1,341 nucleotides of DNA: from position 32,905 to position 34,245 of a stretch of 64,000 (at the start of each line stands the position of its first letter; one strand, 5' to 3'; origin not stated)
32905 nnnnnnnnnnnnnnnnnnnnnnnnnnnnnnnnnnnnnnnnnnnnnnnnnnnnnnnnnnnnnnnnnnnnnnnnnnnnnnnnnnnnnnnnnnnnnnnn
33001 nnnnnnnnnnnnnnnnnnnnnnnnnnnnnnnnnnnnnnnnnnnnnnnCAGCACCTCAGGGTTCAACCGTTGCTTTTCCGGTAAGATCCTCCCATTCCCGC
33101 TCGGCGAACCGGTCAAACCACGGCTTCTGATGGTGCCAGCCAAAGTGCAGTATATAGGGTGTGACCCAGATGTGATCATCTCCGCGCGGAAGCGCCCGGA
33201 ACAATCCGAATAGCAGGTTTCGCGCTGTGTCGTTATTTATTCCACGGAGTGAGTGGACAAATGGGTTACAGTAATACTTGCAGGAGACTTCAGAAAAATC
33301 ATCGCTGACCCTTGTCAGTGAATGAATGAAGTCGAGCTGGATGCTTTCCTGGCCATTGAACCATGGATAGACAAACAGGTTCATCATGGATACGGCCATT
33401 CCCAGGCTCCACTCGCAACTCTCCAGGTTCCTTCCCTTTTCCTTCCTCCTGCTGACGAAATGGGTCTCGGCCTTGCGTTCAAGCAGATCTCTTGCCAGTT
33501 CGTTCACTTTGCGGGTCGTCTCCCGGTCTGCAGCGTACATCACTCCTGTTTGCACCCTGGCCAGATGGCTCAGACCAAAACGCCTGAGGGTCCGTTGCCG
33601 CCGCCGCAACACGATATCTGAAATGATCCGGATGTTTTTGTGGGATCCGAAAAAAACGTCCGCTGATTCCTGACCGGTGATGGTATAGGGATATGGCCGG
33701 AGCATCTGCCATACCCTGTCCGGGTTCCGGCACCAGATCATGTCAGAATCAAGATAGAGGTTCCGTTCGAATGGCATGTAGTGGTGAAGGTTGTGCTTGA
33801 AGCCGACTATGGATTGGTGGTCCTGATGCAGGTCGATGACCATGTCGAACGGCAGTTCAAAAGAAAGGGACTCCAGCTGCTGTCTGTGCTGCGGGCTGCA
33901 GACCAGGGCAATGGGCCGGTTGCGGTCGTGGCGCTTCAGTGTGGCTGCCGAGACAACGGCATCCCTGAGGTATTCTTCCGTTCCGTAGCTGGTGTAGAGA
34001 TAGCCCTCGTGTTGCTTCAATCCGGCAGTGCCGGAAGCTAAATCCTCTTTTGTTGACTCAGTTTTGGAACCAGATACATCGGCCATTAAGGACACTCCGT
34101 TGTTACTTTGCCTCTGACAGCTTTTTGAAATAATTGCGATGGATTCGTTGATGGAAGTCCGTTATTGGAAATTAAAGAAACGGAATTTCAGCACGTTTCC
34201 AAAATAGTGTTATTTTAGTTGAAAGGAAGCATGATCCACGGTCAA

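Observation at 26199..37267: Glycosyltransferase island bracketed by lipid-trafficking genes: candidate envelope glycolipid synthesis and export module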

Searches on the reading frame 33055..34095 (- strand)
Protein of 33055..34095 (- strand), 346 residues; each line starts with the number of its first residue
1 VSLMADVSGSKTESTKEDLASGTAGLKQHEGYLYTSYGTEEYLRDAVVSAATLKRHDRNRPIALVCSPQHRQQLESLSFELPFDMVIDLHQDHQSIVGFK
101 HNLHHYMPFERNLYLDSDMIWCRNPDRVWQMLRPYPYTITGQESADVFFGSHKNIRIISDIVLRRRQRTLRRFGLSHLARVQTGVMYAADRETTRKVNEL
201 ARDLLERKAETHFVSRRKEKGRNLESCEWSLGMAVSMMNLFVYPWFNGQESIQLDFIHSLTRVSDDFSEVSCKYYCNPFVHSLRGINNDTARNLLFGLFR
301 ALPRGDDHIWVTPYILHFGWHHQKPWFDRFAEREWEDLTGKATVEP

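Call 3: search_protein_families(library=pfam, proteins=[window:33055-34095:-], max_evalue=0.01)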
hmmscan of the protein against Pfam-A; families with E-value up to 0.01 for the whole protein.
window:33055-34095:- (346 aa): 0 families

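Call 5: search_protein_families(library=ncbifam, proteins=[window:33055-34095:-], max_evalue=0.01)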
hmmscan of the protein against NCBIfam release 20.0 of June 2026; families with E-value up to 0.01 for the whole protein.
window:33055-34095:- (346 aa): 0 families

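Call 7: search_protein_families(library=pfam, proteins=[window:33055-34095:-], max_evalue=10)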
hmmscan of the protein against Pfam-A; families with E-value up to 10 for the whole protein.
window:33055-34095:- (346 aa): 1 family
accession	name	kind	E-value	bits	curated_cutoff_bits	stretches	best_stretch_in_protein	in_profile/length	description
PF03407.22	Nucleotid_trans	-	0.17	12.3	22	1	113-155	70-100/208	Nucleotide-diphospho-sugar transferase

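Call 8: find_encoding_contigs(protein=window:33055-34095:-, flank=10000, max_places=6)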
Protein window:33055-34095:- (346 aa): no gene with exactly this product is on record in the collection.

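Call 11: find_homologous_proteins(query=window:33055-34095:-, max_evalue=0.001)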
Query window:33055-34095:- (346 aa): 809 proteins with E <= 0.001 among 3036 candidates; the best 120 are listed.
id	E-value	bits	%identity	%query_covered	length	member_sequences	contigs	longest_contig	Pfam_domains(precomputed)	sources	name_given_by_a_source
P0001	2.3e-238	808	100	99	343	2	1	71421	-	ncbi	-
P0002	3.6e-193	659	81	98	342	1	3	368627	-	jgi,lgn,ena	jgi:hypothetical protein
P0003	4.1e-179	613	75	98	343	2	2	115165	-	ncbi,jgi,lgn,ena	-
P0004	3.4e-175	600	74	98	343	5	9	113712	-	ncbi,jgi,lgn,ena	-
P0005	5.8e-174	596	73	97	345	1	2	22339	-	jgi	jgi:hypothetical protein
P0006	7.3e-167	573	70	99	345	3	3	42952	-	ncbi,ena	-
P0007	1.9e-166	571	71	97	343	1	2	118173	-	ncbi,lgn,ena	-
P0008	1.3e-164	565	69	98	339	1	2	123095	-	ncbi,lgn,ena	-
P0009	7.8e-160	550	66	99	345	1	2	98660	-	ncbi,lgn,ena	-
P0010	3.4e-156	538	70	90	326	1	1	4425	-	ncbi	-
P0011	1.0e-154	533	65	97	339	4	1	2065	-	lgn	-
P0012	9.9e-153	526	65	95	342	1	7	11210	-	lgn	-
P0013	2.9e-151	522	69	91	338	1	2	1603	-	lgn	-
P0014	1.3e-150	519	65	93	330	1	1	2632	-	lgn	-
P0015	1.1e-149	516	64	94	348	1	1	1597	-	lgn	-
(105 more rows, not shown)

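Call 14: find_related_loci(query=A1, collection=genome_contigs, flank=10000)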
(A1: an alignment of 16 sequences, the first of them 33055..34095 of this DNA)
Query A1 (346 aa) in genome_contigs; peptide patterns used: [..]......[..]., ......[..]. (x = any residue, [..] = any of these).
356 stretches matched a pattern; 324 encode a relative of the query (tblastn E <= 1e-3); the best 80 are kept; 80 distinct loci.
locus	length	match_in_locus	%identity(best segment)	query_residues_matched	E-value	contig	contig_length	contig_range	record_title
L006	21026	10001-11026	74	1-342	3e-177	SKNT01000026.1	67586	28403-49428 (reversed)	MAG: Balneolales bacterium isolate CSSed162cmA_303 CSSed16-2cmA-207, whole genome shotgun sequence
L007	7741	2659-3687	74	4-341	4e-177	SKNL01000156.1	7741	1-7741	MAG: Balneolales bacterium isolate CSSed162cmA_289 CSSed16-2cmA-40732, whole genome shotgun sequence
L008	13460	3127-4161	69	1-345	5e-169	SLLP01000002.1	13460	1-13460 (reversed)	MAG: Balneolales bacterium isolate CSSed165cm_317 CSSed16-5cm-14874, whole genome shotgun sequence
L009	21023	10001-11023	68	1-341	1e-167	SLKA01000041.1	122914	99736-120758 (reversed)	MAG: Balneolales bacterium isolate CSSed165cm_257R1 CSSed16-5cm-30, whole genome shotgun sequence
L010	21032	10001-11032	66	1-344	2e-163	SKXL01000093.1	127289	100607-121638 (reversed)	MAG: Balneolales bacterium isolate CSSed162cmB_239 CSSed16-2cmB-27, whole genome shotgun sequence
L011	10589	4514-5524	71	4-340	1e-160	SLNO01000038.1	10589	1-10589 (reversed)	MAG: Balneolales bacterium isolate CSSed165cm_409 CSSed16-5cm-23557, whole genome shotgun sequence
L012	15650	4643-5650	65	4-339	2e-157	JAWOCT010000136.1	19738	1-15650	MAG: Cyclonatronaceae bacterium isolate BLK5-1.bin.7 k191_2471982, whole genome shotgun sequence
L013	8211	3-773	80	95-346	1e-144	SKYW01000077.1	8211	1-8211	MAG: Balneolales bacterium isolate CSSed162cmB_307 CSSed16-2cmB-37253, whole genome shotgun sequence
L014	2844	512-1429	64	30-335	7e-148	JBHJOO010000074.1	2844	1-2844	MAG: Balneolaceae bacterium isolate al_S5C196 S5Ck119_607383, whole genome shotgun sequence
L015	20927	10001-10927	62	30-338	2e-140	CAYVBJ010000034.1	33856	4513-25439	MAG TPA_asm: uncultured Balneolaceae bacterium isolate binchicken_co218_300 genome assembly, contig: NODE_934_length_338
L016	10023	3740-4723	60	14-341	1e-138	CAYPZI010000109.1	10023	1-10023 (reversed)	MAG TPA_asm: uncultured Balneolaceae bacterium isolate SRP141376_co5_357 genome assembly, contig: NODE_16517_length_1002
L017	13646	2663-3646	59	15-341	9e-137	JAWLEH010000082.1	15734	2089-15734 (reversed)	MAG: Balneolaceae bacterium isolate 20BLK6-1.bin.55 NODE_3741_length_15734_cov_35.082251, whole genome shotgun sequence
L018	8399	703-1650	58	30-345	8e-136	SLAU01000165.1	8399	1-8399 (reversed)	MAG: Balneolaceae bacterium isolate CSSed162cmB_41R1 CSSed16-2cmB-35665, whole genome shotgun sequence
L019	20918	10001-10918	61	30-335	2e-135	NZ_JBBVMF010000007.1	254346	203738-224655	Rhodohalobacter sp. 8-1 Scaffold7_1, whole genome shotgun sequence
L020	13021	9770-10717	60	23-338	5e-133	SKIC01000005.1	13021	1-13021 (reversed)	MAG: Balneolales bacterium isolate CSBr16_48 CSBr16-4900, whole genome shotgun sequence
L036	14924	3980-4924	53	29-343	9e-115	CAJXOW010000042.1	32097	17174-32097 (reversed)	MAG TPA_asm: uncultured Balneolaceae bacterium isolate SRR6201613_bin.7_MetaBAT_v2.12.1_MAG genome assembly, contig: NOD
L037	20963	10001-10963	51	19-339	1e-114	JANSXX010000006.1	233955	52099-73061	MAG: bacterium isolate bin.36 k141_445373_length_233955_cov_46.9910, whole genome shotgun sequence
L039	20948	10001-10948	54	30-346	7e-115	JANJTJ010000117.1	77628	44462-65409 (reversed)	MAG: Balneolales bacterium isolate RX1_metabat.bin.55 RX1_k141_308945, whole genome shotgun sequence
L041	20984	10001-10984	50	15-342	2e-114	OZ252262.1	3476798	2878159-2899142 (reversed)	MAG: Balneolaceae bacterium isolate faeea5ec-903c-412a-b0fb-6eb73e0da57e genome assembly, chromosome: 1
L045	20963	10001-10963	51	19-339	6e-114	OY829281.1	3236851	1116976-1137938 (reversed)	MAG: Balneolaceae bacterium isolate c63fa63d-abcb-44aa-a049-ecdd770e9aed genome assembly, chromosome: 1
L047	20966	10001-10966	52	19-340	6e-114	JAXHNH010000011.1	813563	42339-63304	MAG: Gracilimonas sp. isolate Salar_de_Ascotan_soil_MAG_ASO8 contig_1754_polypolish, whole genome shotgun sequence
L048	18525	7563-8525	53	19-339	7e-114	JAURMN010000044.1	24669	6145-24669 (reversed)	MAG: Balneolales bacterium isolate SFB_Oligo_Co_36 k141_1160440, whole genome shotgun sequence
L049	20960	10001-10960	50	27-346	2e-113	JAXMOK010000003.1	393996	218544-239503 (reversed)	MAG: Balneolaceae bacterium isolate EC_MBin.52 ECX_59CoAssmbCtg, whole genome shotgun sequence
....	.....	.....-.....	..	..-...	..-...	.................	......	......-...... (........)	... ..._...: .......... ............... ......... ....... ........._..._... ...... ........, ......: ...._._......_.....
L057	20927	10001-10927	53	30-338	2e-112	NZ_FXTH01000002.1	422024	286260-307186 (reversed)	Fodinibius sediminis strain DSM 21194, whole genome shotgun sequence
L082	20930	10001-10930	54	30-339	2e-110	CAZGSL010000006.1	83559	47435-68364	MAG TPA_asm: uncultured Balneolaceae bacterium isolate binchicken_co207_236 genome assembly, contig: NODE_106_length_835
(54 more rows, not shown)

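Call 22: search_protein_families(library=pfam, proteins=[L041:16185-16916:+, L037:14648-15799:+, L037:11030-12481:+, L041:14672-15568:-, L041:15568-16059:-, L041:11076-12341:+, L041:12331-13839:+, L041:13840-14697:-, L019:11037-12203:+, L057:13538-14395:-], max_evalue=0.001)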
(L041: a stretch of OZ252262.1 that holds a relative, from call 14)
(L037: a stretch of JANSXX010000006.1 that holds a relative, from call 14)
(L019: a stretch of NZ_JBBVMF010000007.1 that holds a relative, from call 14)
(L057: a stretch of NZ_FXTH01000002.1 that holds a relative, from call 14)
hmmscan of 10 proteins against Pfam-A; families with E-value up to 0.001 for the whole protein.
L041:16185-16916:+ (243 aa): 1 family
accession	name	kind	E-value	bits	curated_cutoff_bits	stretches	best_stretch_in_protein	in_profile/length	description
PF11249.13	DUF3047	-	5.5e-32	111.3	27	1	65-235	13-197/198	Protein of unknown function (DUF3047)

L037:14648-15799:+ (383 aa): 6 families
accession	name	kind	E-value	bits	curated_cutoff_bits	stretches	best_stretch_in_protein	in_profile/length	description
PF00534.26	Glycos_transf_1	-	3.1e-44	151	26.4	1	187-354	5-169/172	Glycosyl transferases group 1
PF13692.12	Glyco_trans_1_4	-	3.8e-35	121.7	27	1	197-342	2-141/142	Glycosyl transferases group 1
PF13439.12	Glyco_transf_4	-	2.8e-20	73.5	28.5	1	15-178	2-170/170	Glycosyltransferase Family 4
PF13579.12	Glyco_trans_4_4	-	3.2e-10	41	29.7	1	15-173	1-158/158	Glycosyl transferase 4-like domain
PF20706.3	GT4-conflict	-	2.9e-07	30.3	26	1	162-318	169-321/385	Family 4 Glycosyltransferase in conflict systems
PF13524.12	Glyco_trans_1_2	-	1e-05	26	25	1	219-366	7-137/144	Glycosyl transferase-like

L037:11030-12481:+ (483 aa): 1 family
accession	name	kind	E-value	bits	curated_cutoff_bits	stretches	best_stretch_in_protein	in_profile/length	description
PF14052.12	Caps_assemb_Wzi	-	1e-11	44.9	30.1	1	82-356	50-308/392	Capsule assembly protein Wzi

L041:14672-15568:- (298 aa): 0 families

L041:15568-16059:- (163 aa): 0 families

L041:11076-12341:+ (421 aa): 2 families
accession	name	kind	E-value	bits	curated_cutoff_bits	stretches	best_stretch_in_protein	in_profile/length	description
PF13439.12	Glyco_transf_4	-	2.9e-06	27.9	28.5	1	26-224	9-169/170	Glycosyltransferase Family 4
PF00534.26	Glycos_transf_1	-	6.4e-05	23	26.4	1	229-371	6-143/172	Glycosyl transferases group 1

L041:12331-13839:+ (502 aa): 2 families
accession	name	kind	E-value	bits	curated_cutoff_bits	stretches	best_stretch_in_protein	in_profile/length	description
PF13440.11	Polysacc_synt_3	-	1.1e-15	58.1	23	1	30-327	1-283/293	Polysaccharide biosynthesis protein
PF01943.22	Polysacc_synt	-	9.3e-12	45.4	28.2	1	7-278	2-266/274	Polysaccharide biosynthesis protein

L041:13840-14697:- (285 aa): 1 family
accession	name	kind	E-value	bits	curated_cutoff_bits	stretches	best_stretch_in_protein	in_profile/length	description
PF13578.12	Methyltransf_24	-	3e-09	38.1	26.3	1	130-248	1-104/105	Methyltransferase domain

L019:11037-12203:+ (388 aa): 5 families
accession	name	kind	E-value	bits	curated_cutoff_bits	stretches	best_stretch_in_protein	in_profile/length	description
PF00534.26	Glycos_transf_1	-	3.9e-22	79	26.4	1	200-350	4-159/172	Glycosyl transferases group 1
PF13692.12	Glyco_trans_1_4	-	3.8e-18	66.6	27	1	214-348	4-141/142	Glycosyl transferases group 1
PF20706.3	GT4-conflict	-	9.9e-12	45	26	1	261-322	258-319/385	Family 4 Glycosyltransferase in conflict systems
PF13439.12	Glyco_transf_4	-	9.3e-10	39.2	28.5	1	15-184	2-167/170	Glycosyltransferase Family 4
PF13579.12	Glyco_trans_4_4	-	5.6e-07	30.5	29.7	1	15-175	1-149/158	Glycosyl transferase 4-like domain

L057:13538-14395:- (285 aa): 2 families
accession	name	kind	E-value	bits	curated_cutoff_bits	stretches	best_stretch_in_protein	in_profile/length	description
PF13469.12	Sulfotransfer_3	-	3.2e-27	96.7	27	1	7-223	3-215/216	Sulfotransferase family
PF00685.33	Sulfotransfer_1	-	5.5e-16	59.2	22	1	5-234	3-197/255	Sulfotransferase domain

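Call 23: predict_structure(alignment_id=A1)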
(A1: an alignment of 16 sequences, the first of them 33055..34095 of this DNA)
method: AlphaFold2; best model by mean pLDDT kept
length: 346 residues; sequences in the alignment: 16
mean_pLDDT: 70.4   pTM: 0.75
mean pLDDT of the five models: 70.4, 61.7, 58.0, 57.8, 54.1
residues with pLDDT >= 90: 67; 70-90: 139; 50-70: 59; < 50: 81
segments of 3 or more residues with pLDDT < 50: 1-26, 128-154, 214-225, 242-252, 344-346
pLDDT, mean of each block of 10 residues (from residue 1): 35 38 56 92 95 88 96 94 95 85 88 84 59 32 35 49 68 72 59 88 81 47 57 79 36 70 87 71 67 76 75 76 86 91 50
secondary structure, 60 per line:
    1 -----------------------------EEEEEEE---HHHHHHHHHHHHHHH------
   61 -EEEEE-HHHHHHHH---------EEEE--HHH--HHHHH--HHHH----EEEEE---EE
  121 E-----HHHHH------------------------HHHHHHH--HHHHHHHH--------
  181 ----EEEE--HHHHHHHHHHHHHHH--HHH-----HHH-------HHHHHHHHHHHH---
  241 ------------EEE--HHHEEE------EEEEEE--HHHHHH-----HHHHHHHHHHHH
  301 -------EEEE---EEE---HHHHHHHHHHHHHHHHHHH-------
elements in order: E30-36 H40-54 E62-66 H68-75 E85-88 H96-100 H103-106 E111-115 E119-121 H127-131 H156-162 H165-172 E185-188 H191-205 H226-237 E253-255 E261-263 E270-275 H278-283 H289-300 E308-311 E315-317 H321-339

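Call 27: fold_search(model_id=the predicted structure, library=pdb)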
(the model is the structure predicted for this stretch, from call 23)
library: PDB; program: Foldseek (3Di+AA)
matches with E <= 10: 1249; with E <= 0.001: 93
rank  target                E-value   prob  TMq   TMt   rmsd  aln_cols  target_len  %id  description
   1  3usq                  2.6e-07  1.00  0.41  0.54   7.7       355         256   14  Structure of D159S/Y194F glycogenin mutant truncated at residue 270 (released 2011-12-14)
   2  4ueg_B                3.6e-07  1.00  0.39  0.52   8.3       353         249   13  Crystal structure of human glycogenin-2 catalytic domain (released 2014-12-24)
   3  3u2w_B                3.9e-07  1.00  0.38  0.50   7.9       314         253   14  Crystal Structure of Human Glycogenin-1 (GYG1) complexed with manganese and glucose or a glucal species (released 2011-11-02)
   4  3t7m_A                4.3e-07  1.00  0.39  0.49   8.5       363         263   14  Crystal Structure of Human Glycogenin-1 (GYG1) complexed with manganese and UDP, in a triclinic closed form (released 2011-08-31)
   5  1zcu                  4.9e-07  1.00  0.41  0.52   7.6       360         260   13  apo form of the 162S mutant of glycogenin (released 2005-04-26)
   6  3v91                  5.2e-07  1.00  0.41  0.53   7.9       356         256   14  Structure of T82M glycogenin mutant truncated at residue 270 complexed with UDP-glucose (released 2012-01-25)
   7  1ll3                  6.2e-07  1.00  0.42  0.53   7.6       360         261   14  Crystal Structure of Rabbit Muscle Glycogenin (released 2002-05-15)
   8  6eql_A                6.5e-07  1.00  0.41  0.53   8.6       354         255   14  Crystal Structure of Human Glycogenin-1 (GYG1) Tyr195pIPhe mutant complexed with manganese and UDP (released 2017-12-20)
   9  1zdg                  7.3e-07  1.00  0.41  0.53   7.7       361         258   14  Ser159 mutant of glycogenin complexed with UDP-glucose and manganese (released 2005-04-26)
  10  6eqj                  8.7e-07  1.00  0.40  0.53   9.4       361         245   14  Crystal Structure of Human Glycogenin-1 (GYG1) Tyr195pIPhe mutant, apo form (released 2017-12-20)
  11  1zdf                  8.7e-07  1.00  0.40  0.51   7.9       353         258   15  Ser162 mutant of glycogenin complexed with UDP-glucose and manganese (released 2005-04-26)
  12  1zcy                  9.2e-07  1.00  0.42  0.53   7.8       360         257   14  apo form of a mutant of glycogenin in which Asp159 is replaced by Ser (released 2005-04-26)
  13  4ueg_A                1.2e-06  1.00  0.38  0.52   8.2       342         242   14  Crystal structure of human glycogenin-2 catalytic domain (released 2014-12-24)
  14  3v90                  1.2e-06  1.00  0.41  0.52   7.7       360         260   14  Structure of T82M glycogenin mutant truncated at residue 270 (released 2012-01-25)
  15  1zcv                  1.2e-06  1.00  0.39  0.50   8.0       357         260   14  apo form of a mutant of glycogenin in which Asp159 is replaced by Asn (released 2005-04-26)
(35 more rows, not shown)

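Call 55: search_protein_representatives(alignment_id=A1)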
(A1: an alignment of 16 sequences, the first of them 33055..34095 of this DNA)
Query: 16 sequences, 330 profile positions. Proteins with E-value up to 0.001 (for the whole library): 355; up to 1e-10: 71; up to 1e-30: 25. The best 150 are listed.
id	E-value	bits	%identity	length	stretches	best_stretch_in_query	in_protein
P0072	2.1e-155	533.2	-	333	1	6-324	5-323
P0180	1.8e-141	487.4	-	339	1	4-326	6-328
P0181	2.3e-115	401.6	-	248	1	9-244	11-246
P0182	6.2e-99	347.6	-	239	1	90-326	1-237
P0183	3.9e-82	292.4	-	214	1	111-323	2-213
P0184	7.2e-64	232.3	-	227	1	36-205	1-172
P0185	8.7e-63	228.7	-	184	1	89-221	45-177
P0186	1.1e-60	221.9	-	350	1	158-326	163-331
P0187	4.3e-53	196.9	-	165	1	90-234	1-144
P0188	3.9e-52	193.7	-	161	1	168-325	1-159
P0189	8.3e-52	192.7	-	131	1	204-327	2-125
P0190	1.1e-49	185.7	-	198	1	190-324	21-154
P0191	1.1e-47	179.1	-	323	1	25-302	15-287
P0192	1.1e-47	179.1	-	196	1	168-302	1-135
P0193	2.8e-43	164.6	-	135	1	11-131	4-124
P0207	1.1e-27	113.4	-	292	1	12-264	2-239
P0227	1.0e-13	67.5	-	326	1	10-228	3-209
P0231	2.2e-13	66.4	-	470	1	13-235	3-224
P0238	1.4e-12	63.8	-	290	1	11-193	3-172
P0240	5.0e-12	61.9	-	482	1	7-229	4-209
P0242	1.6e-11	60.2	-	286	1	12-235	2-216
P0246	4.1e-11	58.9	-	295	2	12-227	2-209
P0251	1.2e-10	57.4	-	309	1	11-241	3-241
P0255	8.9e-10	54.5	-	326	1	6-231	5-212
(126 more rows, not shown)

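Call 56: search_protein_families(library=pfam, proteins=[P0191, P0207, P0227, P0231, P0238, P0240, P0242, P0246, P0251, P0255], max_evalue=0.01)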
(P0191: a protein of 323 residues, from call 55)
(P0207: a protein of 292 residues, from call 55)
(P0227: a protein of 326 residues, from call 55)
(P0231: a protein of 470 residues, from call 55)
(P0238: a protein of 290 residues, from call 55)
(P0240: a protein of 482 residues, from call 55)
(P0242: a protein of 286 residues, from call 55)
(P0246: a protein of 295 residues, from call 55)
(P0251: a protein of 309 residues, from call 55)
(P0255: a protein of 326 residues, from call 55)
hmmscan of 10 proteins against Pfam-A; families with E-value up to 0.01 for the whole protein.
P0191 (323 aa): 0 families

P0207 (292 aa): 0 families

P0227 (326 aa): 1 family
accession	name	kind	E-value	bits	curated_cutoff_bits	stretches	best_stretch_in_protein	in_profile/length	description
PF01501.26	Glyco_transf_8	-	0.0024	17.9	24.3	0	74-161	93-170/253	Glycosyl transferase family 8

P0231 (470 aa): 1 family
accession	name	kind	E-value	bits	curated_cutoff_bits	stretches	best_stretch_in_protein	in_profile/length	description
PF01501.26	Glyco_transf_8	-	0.00053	20.1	24.3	1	86-132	93-134/253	Glycosyl transferase family 8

P0238 (290 aa): 0 families

P0240 (482 aa): 1 family
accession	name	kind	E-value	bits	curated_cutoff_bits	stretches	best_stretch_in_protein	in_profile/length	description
PF05050.19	Methyltransf_21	-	2.2e-24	87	22.7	1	294-469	1-172/173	Methyltransferase FkbM domain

P0242 (286 aa): 0 families

P0246 (295 aa): 0 families

P0251 (309 aa): 1 family
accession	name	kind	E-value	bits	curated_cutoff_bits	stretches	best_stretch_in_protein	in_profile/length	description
PF01501.26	Glyco_transf_8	-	0.0034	17.4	24.3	1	93-136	97-134/253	Glycosyl transferase family 8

P0255 (326 aa): 1 family
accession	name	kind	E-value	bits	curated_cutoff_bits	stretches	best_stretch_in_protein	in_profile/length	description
PF01501.26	Glyco_transf_8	-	0.0024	17.9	24.3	1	76-189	89-199/253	Glycosyl transferase family 8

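Call 57: list_cluster_members(proteins=[P0191, P0207, P0227, P0231, P0238, P0240, P0242, P0246, P0251, P0255])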
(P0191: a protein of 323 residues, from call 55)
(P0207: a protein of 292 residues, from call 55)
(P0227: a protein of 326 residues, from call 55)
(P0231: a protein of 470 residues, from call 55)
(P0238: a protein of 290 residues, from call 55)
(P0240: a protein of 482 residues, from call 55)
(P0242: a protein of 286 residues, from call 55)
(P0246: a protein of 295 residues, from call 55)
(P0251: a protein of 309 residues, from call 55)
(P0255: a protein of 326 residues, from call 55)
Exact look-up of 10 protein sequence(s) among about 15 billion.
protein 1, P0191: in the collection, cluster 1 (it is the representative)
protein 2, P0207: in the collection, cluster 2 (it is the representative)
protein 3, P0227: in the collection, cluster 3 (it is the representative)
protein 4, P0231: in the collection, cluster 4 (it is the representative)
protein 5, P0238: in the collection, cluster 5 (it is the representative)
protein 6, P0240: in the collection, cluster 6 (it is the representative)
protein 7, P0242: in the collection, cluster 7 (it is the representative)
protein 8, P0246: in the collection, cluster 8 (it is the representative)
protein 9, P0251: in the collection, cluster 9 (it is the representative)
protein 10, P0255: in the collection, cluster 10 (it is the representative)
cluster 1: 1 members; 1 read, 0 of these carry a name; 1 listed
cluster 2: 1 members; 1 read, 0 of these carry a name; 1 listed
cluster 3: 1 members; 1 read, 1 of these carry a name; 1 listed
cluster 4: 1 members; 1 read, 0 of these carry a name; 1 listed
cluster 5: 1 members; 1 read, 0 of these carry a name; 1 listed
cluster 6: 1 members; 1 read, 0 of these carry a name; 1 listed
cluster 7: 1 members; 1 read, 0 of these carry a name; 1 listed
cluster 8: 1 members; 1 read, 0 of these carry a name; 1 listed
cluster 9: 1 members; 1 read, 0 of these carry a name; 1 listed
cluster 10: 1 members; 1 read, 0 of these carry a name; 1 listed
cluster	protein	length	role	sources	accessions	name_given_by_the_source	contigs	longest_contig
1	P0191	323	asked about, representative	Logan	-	-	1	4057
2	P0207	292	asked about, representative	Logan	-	-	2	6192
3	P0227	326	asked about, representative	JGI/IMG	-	hypothetical protein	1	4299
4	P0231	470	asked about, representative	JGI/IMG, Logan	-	-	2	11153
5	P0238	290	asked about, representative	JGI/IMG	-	-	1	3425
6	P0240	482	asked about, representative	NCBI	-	-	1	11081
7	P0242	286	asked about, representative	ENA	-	-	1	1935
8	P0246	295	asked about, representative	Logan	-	-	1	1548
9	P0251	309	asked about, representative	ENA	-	-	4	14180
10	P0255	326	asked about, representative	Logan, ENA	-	-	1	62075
